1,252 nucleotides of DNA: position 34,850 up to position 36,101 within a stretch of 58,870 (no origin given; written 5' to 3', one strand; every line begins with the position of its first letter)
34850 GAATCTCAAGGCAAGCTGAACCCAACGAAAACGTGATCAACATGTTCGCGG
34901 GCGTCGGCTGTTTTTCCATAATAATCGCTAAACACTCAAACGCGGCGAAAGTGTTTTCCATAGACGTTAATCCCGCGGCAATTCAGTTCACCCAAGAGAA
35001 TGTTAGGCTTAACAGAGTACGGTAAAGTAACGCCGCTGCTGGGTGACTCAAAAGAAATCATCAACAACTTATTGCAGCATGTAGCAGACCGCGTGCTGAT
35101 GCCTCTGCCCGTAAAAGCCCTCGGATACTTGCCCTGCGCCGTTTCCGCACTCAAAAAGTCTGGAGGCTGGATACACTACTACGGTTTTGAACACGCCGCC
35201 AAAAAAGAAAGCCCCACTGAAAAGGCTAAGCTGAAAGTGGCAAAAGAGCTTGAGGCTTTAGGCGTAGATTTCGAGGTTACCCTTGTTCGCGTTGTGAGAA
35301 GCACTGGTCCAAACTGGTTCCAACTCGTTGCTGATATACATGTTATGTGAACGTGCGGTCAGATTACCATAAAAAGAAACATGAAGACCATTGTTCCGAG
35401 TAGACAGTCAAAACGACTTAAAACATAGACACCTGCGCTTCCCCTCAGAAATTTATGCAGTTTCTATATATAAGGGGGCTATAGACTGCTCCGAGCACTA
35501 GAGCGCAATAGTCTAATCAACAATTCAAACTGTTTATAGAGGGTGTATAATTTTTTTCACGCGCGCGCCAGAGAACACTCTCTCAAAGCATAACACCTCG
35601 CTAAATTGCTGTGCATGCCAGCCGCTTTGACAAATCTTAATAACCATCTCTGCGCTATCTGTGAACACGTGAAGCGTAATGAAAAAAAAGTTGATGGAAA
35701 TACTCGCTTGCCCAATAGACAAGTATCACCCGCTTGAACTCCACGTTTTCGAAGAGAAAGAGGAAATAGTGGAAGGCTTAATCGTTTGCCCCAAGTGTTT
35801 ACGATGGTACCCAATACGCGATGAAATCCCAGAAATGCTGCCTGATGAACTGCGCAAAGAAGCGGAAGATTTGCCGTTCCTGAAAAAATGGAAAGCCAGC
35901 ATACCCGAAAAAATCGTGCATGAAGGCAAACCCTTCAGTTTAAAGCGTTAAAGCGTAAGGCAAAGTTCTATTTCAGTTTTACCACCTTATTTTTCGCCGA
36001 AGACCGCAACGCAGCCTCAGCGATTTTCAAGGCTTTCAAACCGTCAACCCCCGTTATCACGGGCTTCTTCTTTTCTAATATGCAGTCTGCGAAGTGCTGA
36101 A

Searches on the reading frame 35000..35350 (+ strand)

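Call 11: search_protein_families(library=pfam, proteins=[window:35000-35350:+])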
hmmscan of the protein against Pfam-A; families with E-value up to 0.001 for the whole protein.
window:35000-35350:+ (116 aa): 1 family
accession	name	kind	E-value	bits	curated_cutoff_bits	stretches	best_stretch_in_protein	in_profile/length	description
PF02475.24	TRM5-TYW2_MTfase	-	6e-09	36.5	28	1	8-82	87-157/164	TRM5/TYW2 methyltransferase domain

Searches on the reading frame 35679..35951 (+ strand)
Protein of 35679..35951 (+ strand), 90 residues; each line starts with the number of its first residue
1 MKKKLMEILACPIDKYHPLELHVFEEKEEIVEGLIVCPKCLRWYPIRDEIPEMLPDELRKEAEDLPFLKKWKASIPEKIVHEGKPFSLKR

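Call 11: search_protein_families(library=pfam, proteins=[window:35679-35951:+])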
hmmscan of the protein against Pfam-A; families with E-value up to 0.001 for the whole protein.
window:35679-35951:+ (90 aa): 1 family
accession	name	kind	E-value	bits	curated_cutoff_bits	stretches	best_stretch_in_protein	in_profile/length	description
PF03966.22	Trm112p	-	2.3e-12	47.1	22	1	2-48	1-39/40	Trm112p-like protein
